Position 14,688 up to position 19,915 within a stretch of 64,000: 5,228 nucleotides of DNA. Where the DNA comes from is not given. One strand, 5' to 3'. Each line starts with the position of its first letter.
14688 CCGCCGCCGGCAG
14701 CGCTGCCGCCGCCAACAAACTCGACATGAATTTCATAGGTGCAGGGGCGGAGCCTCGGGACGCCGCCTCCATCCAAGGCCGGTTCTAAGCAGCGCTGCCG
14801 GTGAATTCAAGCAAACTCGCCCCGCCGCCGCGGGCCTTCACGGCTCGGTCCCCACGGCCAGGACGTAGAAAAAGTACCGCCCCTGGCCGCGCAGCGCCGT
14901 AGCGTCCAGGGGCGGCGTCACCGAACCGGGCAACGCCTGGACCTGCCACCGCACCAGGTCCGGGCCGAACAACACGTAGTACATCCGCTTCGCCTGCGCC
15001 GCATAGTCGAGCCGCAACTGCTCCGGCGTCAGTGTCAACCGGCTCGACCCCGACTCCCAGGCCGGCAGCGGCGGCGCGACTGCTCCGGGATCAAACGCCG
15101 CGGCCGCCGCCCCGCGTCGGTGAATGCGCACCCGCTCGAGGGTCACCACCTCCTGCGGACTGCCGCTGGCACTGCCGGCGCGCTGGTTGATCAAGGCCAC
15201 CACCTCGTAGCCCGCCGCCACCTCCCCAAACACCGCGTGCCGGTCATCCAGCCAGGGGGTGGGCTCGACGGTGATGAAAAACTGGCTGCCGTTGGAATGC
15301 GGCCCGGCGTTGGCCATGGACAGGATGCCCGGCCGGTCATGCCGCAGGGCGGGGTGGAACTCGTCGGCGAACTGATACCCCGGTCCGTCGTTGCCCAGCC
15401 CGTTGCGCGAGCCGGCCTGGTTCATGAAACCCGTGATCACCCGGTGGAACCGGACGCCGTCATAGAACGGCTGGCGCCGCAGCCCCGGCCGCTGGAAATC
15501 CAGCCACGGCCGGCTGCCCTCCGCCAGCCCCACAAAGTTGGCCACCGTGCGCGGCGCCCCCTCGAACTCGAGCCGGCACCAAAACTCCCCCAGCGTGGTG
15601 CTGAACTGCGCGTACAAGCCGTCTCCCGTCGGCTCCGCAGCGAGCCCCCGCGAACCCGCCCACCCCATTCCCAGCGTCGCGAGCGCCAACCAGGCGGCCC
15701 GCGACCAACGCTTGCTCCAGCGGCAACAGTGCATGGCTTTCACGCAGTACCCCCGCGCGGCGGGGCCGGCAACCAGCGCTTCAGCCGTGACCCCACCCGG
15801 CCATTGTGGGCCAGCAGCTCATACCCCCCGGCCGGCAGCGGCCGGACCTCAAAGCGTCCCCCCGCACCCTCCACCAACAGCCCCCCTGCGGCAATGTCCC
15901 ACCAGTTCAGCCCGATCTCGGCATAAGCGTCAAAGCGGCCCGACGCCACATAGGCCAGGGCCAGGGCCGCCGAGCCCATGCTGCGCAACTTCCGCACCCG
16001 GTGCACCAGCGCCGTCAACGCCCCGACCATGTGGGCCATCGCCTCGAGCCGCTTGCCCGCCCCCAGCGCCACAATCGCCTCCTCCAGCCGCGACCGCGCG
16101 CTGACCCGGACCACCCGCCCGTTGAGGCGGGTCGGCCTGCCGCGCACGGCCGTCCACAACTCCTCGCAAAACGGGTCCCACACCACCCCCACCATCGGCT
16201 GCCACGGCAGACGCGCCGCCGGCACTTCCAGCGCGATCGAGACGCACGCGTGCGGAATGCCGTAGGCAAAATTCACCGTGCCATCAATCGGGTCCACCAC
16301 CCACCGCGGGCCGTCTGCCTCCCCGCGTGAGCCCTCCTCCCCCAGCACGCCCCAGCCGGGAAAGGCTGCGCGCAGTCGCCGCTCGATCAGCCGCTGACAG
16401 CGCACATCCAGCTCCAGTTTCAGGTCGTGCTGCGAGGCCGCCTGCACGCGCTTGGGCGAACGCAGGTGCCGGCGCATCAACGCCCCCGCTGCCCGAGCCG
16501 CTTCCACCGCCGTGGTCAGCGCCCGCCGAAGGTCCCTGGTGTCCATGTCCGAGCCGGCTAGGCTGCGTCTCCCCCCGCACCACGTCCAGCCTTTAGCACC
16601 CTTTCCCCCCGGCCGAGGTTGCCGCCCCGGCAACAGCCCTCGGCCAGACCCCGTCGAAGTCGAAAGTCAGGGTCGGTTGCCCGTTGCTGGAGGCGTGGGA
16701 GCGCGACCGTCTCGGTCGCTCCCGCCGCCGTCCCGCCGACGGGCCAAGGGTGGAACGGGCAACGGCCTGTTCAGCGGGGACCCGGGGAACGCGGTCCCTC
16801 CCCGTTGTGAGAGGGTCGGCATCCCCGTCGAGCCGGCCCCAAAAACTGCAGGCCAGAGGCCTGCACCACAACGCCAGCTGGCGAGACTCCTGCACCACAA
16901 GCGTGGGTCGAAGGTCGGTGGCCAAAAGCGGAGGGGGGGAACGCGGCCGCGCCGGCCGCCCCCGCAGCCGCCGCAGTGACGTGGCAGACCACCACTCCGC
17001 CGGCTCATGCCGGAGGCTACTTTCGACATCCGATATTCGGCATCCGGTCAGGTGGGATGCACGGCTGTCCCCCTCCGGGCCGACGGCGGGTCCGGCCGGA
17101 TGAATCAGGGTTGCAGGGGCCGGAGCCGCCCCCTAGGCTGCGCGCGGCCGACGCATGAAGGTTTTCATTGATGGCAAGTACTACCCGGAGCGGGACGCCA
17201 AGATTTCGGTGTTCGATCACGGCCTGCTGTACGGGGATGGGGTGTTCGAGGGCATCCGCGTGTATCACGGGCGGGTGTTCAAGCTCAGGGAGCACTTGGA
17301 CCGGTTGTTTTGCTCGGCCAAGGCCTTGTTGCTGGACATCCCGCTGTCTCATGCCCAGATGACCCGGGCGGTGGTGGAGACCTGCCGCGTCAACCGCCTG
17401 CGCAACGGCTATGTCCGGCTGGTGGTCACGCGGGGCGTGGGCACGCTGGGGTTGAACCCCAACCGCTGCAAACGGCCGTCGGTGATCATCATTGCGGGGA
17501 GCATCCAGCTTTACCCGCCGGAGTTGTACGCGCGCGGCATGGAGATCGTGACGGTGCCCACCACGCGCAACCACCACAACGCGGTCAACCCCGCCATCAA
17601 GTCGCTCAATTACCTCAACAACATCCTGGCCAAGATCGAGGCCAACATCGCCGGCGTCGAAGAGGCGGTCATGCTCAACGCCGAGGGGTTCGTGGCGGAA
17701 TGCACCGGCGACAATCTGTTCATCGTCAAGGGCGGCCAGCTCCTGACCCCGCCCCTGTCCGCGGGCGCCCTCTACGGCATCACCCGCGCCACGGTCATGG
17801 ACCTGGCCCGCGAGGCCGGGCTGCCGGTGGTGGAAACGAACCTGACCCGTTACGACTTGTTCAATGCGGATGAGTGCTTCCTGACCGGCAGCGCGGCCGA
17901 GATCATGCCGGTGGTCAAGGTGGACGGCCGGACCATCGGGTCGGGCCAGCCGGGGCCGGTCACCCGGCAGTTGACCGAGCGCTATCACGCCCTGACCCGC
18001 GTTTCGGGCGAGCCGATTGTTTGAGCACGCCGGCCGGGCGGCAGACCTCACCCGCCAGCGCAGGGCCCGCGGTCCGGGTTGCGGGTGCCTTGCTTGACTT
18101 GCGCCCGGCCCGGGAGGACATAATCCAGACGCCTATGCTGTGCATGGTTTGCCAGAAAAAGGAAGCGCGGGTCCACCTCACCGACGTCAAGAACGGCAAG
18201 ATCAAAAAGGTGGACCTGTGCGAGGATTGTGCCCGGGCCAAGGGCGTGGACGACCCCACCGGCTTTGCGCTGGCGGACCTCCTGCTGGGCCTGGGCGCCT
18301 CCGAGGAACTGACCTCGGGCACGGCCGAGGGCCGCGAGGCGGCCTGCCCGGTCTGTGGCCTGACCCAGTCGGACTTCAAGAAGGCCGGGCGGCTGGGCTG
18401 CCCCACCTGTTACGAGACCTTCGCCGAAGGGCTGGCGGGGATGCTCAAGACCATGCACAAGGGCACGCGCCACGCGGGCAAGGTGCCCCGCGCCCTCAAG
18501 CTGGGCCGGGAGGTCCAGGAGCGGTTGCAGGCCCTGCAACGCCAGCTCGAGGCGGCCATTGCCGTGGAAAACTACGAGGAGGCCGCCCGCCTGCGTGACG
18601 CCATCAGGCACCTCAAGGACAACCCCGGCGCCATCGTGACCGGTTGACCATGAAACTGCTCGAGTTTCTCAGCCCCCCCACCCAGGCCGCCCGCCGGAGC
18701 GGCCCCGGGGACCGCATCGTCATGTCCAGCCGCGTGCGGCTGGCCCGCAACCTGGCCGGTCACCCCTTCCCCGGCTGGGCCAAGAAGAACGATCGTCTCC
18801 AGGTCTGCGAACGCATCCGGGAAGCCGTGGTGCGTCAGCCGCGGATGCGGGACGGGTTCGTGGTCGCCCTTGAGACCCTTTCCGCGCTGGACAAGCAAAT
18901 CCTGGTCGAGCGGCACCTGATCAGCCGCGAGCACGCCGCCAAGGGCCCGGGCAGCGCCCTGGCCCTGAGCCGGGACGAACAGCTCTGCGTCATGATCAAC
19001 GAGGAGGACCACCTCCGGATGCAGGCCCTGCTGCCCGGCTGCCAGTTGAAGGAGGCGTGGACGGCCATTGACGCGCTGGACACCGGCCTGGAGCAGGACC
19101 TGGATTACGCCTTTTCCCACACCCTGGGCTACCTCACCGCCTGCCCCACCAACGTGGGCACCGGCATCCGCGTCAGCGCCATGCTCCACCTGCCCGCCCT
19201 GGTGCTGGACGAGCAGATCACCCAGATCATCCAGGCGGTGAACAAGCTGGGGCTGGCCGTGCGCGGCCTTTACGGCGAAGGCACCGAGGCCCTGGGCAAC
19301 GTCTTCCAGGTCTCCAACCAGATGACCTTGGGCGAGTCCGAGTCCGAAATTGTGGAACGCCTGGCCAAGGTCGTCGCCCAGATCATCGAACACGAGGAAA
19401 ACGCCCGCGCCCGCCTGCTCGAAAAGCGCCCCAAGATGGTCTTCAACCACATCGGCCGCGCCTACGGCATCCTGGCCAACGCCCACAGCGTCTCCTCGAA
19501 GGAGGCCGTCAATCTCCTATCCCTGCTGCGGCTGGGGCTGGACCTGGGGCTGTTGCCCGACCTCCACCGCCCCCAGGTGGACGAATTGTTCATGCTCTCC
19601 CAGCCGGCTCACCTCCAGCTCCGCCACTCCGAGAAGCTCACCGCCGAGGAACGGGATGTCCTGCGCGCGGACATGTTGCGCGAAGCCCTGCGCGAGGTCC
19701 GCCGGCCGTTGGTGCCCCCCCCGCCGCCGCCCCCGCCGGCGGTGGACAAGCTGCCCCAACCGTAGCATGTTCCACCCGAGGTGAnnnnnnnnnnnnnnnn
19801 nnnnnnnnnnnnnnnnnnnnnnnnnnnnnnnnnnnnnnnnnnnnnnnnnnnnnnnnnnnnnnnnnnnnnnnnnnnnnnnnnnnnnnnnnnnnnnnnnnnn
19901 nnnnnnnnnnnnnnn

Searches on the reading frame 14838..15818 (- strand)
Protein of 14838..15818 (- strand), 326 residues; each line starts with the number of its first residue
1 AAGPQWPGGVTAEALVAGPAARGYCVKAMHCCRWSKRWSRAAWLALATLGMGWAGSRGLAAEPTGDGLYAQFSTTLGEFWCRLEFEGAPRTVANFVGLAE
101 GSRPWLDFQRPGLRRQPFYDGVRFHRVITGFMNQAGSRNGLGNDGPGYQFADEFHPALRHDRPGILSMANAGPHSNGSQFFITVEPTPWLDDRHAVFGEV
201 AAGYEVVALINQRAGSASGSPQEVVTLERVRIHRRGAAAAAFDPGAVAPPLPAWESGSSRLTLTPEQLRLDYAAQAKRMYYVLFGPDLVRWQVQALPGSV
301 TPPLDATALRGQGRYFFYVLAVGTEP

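Call 56: search_protein_families(library=pfam, proteins=[window:14838-15818:-], max_evalue=0.001)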
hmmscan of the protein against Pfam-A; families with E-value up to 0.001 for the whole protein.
window:14838-15818:- (326 aa): 1 family
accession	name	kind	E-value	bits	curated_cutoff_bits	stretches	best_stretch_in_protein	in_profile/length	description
PF00160.26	Pro_isomerase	-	1.3e-38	133.2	21.7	1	70-230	2-157/159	Cyclophilin type peptidyl-prolyl cis-trans isomerase/CLD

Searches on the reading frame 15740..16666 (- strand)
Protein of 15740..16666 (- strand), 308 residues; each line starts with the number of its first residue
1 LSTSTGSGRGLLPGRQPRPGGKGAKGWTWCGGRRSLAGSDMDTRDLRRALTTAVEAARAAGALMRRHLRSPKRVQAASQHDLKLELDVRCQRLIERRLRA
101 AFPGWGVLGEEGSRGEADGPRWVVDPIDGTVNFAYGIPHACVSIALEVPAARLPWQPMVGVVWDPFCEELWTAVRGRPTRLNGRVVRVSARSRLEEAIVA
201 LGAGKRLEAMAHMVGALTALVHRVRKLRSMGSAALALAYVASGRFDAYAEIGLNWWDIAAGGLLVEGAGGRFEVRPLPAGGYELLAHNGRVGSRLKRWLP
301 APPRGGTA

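Call 56: search_protein_families(library=pfam, proteins=[window:15740-16666:-], max_evalue=0.001)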
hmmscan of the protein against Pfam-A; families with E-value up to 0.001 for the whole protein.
window:15740-16666:- (308 aa): 1 family
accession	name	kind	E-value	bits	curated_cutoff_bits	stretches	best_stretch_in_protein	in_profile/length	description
PF00459.30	Inositol_P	-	8.9e-51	173.4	27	1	46-272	2-235/271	Inositol monophosphatase family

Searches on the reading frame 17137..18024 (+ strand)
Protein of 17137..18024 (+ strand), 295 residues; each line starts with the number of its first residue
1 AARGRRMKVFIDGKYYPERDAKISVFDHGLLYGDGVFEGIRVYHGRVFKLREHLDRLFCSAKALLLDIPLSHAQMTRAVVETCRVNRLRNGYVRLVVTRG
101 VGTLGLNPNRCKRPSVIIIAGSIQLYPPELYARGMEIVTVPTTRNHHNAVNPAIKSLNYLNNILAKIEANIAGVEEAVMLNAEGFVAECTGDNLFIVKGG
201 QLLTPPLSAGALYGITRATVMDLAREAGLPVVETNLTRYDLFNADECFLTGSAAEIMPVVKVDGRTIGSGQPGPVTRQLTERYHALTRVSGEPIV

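Call 55: search_protein_families(library=pfam, proteins=[window:17137-18024:+], max_evalue=0.001)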
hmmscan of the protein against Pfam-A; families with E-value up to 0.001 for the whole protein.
window:17137-18024:+ (295 aa): 1 family
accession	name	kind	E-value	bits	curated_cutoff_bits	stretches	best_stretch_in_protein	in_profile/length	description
PF01063.24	Aminotran_4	-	2.8e-63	214.2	28.5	1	35-262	1-223/223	Amino-transferase class IV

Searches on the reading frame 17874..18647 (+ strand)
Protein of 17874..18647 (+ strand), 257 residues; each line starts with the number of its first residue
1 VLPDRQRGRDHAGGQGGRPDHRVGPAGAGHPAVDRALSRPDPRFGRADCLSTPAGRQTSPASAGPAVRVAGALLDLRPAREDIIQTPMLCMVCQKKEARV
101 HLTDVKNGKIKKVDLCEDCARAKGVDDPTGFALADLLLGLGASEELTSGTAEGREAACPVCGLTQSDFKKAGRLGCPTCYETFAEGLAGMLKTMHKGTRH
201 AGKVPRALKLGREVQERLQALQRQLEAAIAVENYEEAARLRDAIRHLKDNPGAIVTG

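Call 55: search_protein_families(library=pfam, proteins=[window:17874-18647:+], max_evalue=0.001)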
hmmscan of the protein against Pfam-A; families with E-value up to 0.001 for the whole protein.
window:17874-18647:+ (257 aa): 1 family
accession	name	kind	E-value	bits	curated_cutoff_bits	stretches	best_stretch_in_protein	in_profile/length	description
PF02151.25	UVR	-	2.7e-07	30.6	21.5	1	216-248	2-34/36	UvrB/uvrC motif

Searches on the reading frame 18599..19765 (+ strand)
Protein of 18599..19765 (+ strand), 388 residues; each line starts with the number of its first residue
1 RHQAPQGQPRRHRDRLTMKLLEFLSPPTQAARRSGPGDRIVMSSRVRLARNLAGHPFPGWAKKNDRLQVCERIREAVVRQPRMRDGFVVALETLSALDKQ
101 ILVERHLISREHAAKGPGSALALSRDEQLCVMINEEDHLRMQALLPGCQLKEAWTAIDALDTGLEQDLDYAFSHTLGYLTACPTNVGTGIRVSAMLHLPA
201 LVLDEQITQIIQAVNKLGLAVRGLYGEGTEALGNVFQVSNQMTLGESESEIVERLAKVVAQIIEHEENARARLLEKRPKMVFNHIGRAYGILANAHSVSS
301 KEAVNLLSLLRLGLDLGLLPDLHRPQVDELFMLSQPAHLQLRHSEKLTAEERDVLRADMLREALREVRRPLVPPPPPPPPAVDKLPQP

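Call 55: search_protein_families(library=pfam, proteins=[window:18599-19765:+], max_evalue=0.001)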
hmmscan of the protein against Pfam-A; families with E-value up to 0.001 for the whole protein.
window:18599-19765:+ (388 aa): 1 family
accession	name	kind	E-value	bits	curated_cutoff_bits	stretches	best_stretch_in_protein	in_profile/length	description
PF00217.24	ATP-gua_Ptrans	-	3.4e-69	232.7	22.4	1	69-268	2-202/203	ATP:guanido phosphotransferase, C-terminal catalytic domain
